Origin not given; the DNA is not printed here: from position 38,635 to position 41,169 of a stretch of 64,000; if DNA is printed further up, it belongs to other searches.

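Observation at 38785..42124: Two-gene AAA+ ATPase / cytoplasmic S8 subtilase operon: candidate anti-phage (abortive-infection) module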

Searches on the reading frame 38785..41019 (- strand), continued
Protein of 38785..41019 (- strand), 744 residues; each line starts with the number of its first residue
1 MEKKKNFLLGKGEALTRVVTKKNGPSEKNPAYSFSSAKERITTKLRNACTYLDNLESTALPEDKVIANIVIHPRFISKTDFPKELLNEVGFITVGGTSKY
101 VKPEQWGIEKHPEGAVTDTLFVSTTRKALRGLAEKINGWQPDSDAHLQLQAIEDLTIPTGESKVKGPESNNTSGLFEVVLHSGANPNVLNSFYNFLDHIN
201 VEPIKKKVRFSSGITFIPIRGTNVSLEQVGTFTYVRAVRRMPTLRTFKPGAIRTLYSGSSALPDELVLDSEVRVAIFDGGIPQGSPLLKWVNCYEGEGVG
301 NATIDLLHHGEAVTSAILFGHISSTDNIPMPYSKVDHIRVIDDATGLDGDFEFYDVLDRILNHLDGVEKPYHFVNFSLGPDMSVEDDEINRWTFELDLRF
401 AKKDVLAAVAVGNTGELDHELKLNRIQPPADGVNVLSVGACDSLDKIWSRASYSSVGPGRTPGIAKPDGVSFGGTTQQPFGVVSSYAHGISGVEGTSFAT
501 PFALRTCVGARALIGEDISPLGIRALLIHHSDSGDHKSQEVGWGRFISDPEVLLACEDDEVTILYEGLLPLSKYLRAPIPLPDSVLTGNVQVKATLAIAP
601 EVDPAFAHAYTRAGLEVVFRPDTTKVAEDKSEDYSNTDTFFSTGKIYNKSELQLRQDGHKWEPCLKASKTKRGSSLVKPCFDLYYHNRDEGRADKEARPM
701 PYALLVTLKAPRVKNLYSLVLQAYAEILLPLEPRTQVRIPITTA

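Call 50: search_protein_families(library=padloc, proteins=[L010:1969-3132:+, L010:3101-5356:+, L006:6859-7956:+, L006:8001-10244:+], max_evalue=0.00001)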
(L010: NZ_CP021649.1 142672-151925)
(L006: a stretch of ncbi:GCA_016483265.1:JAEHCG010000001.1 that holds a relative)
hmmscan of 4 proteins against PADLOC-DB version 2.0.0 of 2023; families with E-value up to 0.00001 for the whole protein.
L010:1969-3132:+ (387 aa): 6 families
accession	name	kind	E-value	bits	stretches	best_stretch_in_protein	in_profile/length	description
PDLC02196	IetA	-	6.3e-147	487.9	1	1-376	1-372/374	-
PDLC02195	IetA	-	2.9e-89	298.1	1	1-376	1-392/395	-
PDLC04232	IetA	-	5.8e-67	224.4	1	88-322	78-313/330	-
PDLC04231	IetA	-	3.3e-46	156.2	1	51-257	54-248/262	-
PDLC00915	TRIP13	-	6.6e-17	59.9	1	129-304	66-258/302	TRIP13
PDLC00914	TRIP13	-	3.8e-14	50.9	1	114-285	57-247/302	TRIP13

L010:3101-5356:+ (751 aa): 8 families
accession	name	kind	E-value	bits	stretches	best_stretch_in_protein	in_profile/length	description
PDLC02197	IetS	-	2.7e-295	979.5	1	13-751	3-749/749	-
PDLC02200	IetS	-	1.6e-95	318.9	1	33-749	31-774/780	-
PDLC02199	IetS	-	9.4e-91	303.2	2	221-735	270-807/826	-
PDLC02201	IetS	-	5.5e-85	284.2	1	50-641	44-627/781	-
PDLC02202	IetS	-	1.8e-71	239.4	1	214-735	245-761/780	-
PDLC02198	IetS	-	7.4e-20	68.5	1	133-632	117-670/795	-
PDLC04233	IetS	-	4.1e-19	66.2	2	352-402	409-460/855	-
PDLC04234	IetS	-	2.7e-09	33.8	0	355-402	414-462/656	-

L006:6859-7956:+ (365 aa): 7 families
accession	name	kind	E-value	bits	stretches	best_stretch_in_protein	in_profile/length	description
PDLC02196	IetA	-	9.4e-86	286.6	1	4-362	3-370/374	-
PDLC02195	IetA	-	1e-76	256.8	1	24-326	39-341/395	-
PDLC04232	IetA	-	6.3e-58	194.7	1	36-325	36-319/330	-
PDLC04231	IetA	-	5.5e-41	139.1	1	90-262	87-259/262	-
PDLC00914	TRIP13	-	4.2e-12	44.1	1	158-271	115-239/302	TRIP13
PDLC00915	TRIP13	-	3.3e-10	37.9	1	124-261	67-222/302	TRIP13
PDLC03838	DolB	-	1.4e-07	29.1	0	124-191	170-242/375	-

L006:8001-10244:+ (747 aa): 6 families
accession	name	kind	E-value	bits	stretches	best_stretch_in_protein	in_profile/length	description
PDLC02197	IetS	-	1.6e-53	180.1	1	54-729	54-730/749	-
PDLC02201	IetS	-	2.2e-36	123.4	1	125-659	115-657/781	-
PDLC02199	IetS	-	4.4e-28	95.9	1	222-729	268-805/826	-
PDLC02202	IetS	-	1.7e-25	87.4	1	148-730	165-759/780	-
PDLC04233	IetS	-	3e-18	63.3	1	227-418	261-462/855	-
PDLC02200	IetS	-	3.3e-18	63.2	1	174-619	170-645/780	-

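Call 56: predict_structure(alignment_id=A2)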
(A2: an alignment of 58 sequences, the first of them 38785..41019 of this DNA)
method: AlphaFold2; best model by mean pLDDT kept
length: 744 residues; sequences in the alignment: 58
mean_pLDDT: 85.1   pTM: 0.88
mean pLDDT of the five models: 85.1, 84.3, 84.1, 83.1, 80.3
residues with pLDDT >= 90: 400; 70-90: 233; 50-70: 99; < 50: 12
segments of 3 or more residues with pLDDT < 50: none
pLDDT, mean of each block of 10 residues (from residue 1): 74 92 65 92 94 92 92 73 88 86 85 81 92 91 90 93 76 87 87 95 93 90 90 92 69 69 87 96 94 95 91 96 87 97 76 90 96 92 64 89 94 68 67 89 92 77 71 93 90 92 97 95 96 84 91 94 95 90 92 93 75 75 73 56 59 52 82 92 80 78 96 95 94 70 53
secondary structure, 60 per line:
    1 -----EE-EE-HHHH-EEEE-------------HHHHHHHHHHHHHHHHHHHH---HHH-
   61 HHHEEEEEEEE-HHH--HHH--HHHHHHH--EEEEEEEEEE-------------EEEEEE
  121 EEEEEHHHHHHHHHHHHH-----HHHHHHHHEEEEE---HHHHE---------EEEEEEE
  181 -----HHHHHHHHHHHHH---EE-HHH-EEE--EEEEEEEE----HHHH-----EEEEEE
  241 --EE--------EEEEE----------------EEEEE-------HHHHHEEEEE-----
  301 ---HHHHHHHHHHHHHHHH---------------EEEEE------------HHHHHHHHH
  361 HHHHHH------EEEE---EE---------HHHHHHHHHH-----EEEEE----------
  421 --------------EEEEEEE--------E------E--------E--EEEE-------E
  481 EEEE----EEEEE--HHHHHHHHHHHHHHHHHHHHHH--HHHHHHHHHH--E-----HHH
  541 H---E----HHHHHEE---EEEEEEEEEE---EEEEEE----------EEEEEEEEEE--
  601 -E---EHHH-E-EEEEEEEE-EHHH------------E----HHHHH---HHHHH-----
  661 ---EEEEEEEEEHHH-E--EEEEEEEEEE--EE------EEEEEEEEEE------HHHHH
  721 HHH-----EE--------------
elements in order (helices of 4 or more, strands of 3 or more residues): H12-15 E17-20 H34-53 E64-71 H83-89 E92-101 E115-125 H126-138 H144-151 E152-156 H160-163 E174-180 H186-198 E209-211 E214-221 H226-229 E235-240 E253-257 E274-278 H286-290 E291-295 H304-319 E335-339 H352-366 E373-376 H391-400 E406-410 E435-441 E469-472 E480-484 E489-493 H496-517 H520-529 H538-541 H550-554 E560-569 E573-578 E589-598 E613-620 H643-647 H651-655 E664-672 E680-689 E700-709 H716-723

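Call 60: fold_search(model_id=the predicted structure, library=pdb)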
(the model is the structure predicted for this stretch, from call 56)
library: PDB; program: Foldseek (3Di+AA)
matches with E <= 10: 1330; with E <= 0.001: 179
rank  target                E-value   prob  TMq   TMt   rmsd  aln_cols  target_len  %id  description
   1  3afg_B                1.3e-19  1.00  0.40  0.55   8.5       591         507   14  Crystal structure of ProN-Tk-SP from Thermococcus kodakaraensis (released 2010-08-04)
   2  3afg_A                5.1e-19  1.00  0.40  0.56   8.4       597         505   14  Crystal structure of ProN-Tk-SP from Thermococcus kodakaraensis (released 2010-08-04)
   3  1wmd                  5.2e-16  1.00  0.42  0.68   5.3       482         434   16  Crystal Structure of alkaline serine protease KP-43 from Bacillus sp. KSM-KP43 (1.30 angstrom, 100 K) (released 2004-09-14)
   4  9ues_B                1.6e-15  1.00  0.35  0.60   7.5       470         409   16  Crystal structure of an inactive TKSP mutant in complex with the TKS propeptide (released 2026-02-18)
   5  5fax_A                7.5e-15  1.00  0.40  0.65   5.7       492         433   15  Structure of subtilase SubHal from Bacillus halmapalus (released 2016-05-18)
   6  8jmw_A                2.5e-14  1.00  0.32  0.44  11.3       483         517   15  Fibril form of serine peptidase Vpr (released 2023-12-06)
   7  9csd_A                1.5e-13  1.00  0.30  0.30  11.6       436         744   17  The Ectodomains of SPRING and S1P with the inhibitor PF-429242 (released 2025-04-23)
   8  1r6v                  5.9e-13  1.00  0.34  0.37  15.0       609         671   12  Crystal structure of fervidolysin from Fervidobacterium pennivorans, a keratinolytic enzyme related to subtilisin (released 2004-10-19)
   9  3wiu_A                7.0e-13  1.00  0.33  0.55   6.5       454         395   16  Crystal structure of Pro-S324A/L349A (released 2014-10-01)
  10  1ot5_A                7.9e-13  1.00  0.30  0.44  11.4       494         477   14  The 2.4 Angstrom Crystal Structure of Kex2 in complex with a peptidyl-boronic acid inhibitor (released 2003-06-17)
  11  2id4_B                1.4e-12  1.00  0.30  0.44  11.9       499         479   12  The 1.9 A structure of Kex2 in complex with an Ac-R-E-R-K-chloromethyl ketone inhibitor. (released 2007-05-01)
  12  1r64_A                1.9e-12  1.00  0.28  0.42  12.3       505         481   13  The 2.2 A crystal structure of Kex2 protease in complex with Ac-Arg-Glu-Lys-boroArg peptidyl boronic acid inhibitor (released 2004-03-09)
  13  2e1p                  2.0e-12  1.00  0.32  0.55   7.4       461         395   15  Crystal structure of pro-Tk-subtilisin (released 2007-01-16)
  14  2id4_A                2.1e-12  1.00  0.30  0.44  12.3       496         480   12  The 1.9 A structure of Kex2 in complex with an Ac-R-E-R-K-chloromethyl ketone inhibitor. (released 2007-05-01)
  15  1c3l                  2.8e-12  1.00  0.30  0.77   3.5       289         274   21  SUBTILISIN-CARLSBERG COMPLEXED WITH XENON (8 BAR) (released 1999-08-04)
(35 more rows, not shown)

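Call 63: find_related_loci(query=A2, collection=genome_contigs, flank=10000)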
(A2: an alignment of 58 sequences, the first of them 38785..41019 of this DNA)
Query A2 (744 aa) in genome_contigs; peptide patterns used: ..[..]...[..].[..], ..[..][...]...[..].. (x = any residue, [..] = any of these).
348 stretches matched a pattern; 309 encode a relative of the query (tblastn E <= 1e-3); the best 80 are kept; 80 distinct loci.
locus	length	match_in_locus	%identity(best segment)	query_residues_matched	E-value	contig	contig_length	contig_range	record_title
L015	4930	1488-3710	54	1-739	0e+0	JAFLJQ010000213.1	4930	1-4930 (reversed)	MAG: Gammaproteobacteria bacterium isolate MC-03 c_000001155021, whole genome shotgun sequence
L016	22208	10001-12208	53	4-742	0e+0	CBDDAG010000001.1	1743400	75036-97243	MAG: Gammaproteobacteria bacterium isolate da2c0b02-0042-499d-be3c-6ebcc0061ba8 genome assembly, contig: contig_1, whole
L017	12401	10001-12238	47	1-739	0e+0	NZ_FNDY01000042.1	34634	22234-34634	Paenibacillus naphthalenovorans strain PR-N1, whole genome shotgun sequence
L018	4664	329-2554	45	1-741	0e+0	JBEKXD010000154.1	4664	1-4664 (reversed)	MAG: Polyangiaceae bacterium isolate SPRUCE 643 SPRUCE_643_154, whole genome shotgun sequence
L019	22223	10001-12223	43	1-739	0e+0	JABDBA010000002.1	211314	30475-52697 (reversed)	MAG: Gammaproteobacteria bacterium isolate BWMinControl_Nextera7_MAG1 3300020737.a:Ga0206983_102, whole genome shotgun s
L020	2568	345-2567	44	1-737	0e+0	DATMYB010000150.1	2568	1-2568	MAG TPA_asm: Syntrophomonas sp. isolate SMAG_U13135 k141_97365, whole genome shotgun sequence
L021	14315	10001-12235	46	1-739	0e+0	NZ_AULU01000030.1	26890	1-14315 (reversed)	Paenibacillus assamensis DSM 18201 H580DRAFT_scaffold00025.25_C, whole genome shotgun sequence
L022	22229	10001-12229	45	1-739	0e+0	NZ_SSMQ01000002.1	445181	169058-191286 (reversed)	Polyangium fumosum strain DSM 14668 Scaffold2_1, whole genome shotgun sequence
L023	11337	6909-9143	45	1-743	0e+0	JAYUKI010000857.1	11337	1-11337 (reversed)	MAG: Myxococcales bacterium isolate GFS_9240 GFS_9240_856, whole genome shotgun sequence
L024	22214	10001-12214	45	1-739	0e+0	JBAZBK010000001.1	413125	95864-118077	MAG: Thermoanaerobaculia bacterium isolate SO_2017_GW1_110 NODE_157_length_413125_cov_2.192398_OW334_2017, whole genome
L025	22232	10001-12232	45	1-739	0e+0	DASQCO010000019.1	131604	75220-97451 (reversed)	MAG TPA_asm: Polyangiaceae bacterium isolate SMAG_U11701 k141_1281860, whole genome shotgun sequence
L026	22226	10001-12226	44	1-737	0e+0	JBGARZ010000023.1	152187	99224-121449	MAG: Polyangiales bacterium isolate MAG_AAO_H10.19 AAOH10-19_opera_contig_555, whole genome shotgun sequence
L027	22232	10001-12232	45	1-741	0e+0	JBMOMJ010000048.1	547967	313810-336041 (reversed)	MAG: Myxococcota bacterium isolate Betzabe_MAG047 MAG047_48, whole genome shotgun sequence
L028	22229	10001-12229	44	1-740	0e+0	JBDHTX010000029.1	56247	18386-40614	MAG: Dongiaceae bacterium isolate AS-MICRO-OLR.196 NODE_1490_length_56247_cov_22.761554, whole genome shotgun sequence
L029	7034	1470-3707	44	1-743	0e+0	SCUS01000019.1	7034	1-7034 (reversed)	MAG: Myxococcaceae bacterium isolate GW715_bin.15 GW715_bin.15-10773, whole genome shotgun sequence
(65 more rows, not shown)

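Call 68: search_protein_families(library=padloc, alignment_id=A4, max_evalue=0.00001)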
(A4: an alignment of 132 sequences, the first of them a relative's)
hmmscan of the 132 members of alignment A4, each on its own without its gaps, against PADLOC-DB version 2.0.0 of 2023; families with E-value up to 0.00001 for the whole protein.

A. member 1, L016:5224-6492:+ (423 aa): 0 families

B. families by the number of members that match (of 132 scanned): 317 families (the first 25 are shown)
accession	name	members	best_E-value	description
PDLC00848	E1-E2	2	4e-187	E1-E2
PDLC03179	Specificity_I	2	4.4e-186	Type I specificity subunit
PDLC00793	Cyclase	2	2.6e-175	oligonucleotide-cyclase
PDLC00822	Cyclase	2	2e-161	oligonucleotide-cyclase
PDLC00839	E1-E2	2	1.9e-142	E1-E2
PDLC03196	Specificity_I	2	1.3e-122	Type I specificity subunit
PDLC03056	Specificity_I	2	1.5e-109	Type I specificity subunit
PDLC00835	E1-E2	2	7.3e-103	E1-E2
PDLC03076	Specificity_I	2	2.1e-99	Type I specificity subunit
PDLC00787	Cyclase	2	3.6e-97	oligonucleotide-cyclase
PDLC03096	Specificity_I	2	1.6e-93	Type I specificity subunit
PDLC03127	Specificity_I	2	1.7e-84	Type I specificity subunit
PDLC00773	Cyclase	2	2.9e-70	oligonucleotide-cyclase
PDLC03189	Specificity_I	2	2.1e-56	Type I specificity subunit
PDLC03195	Specificity_I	2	4e-55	Type I specificity subunit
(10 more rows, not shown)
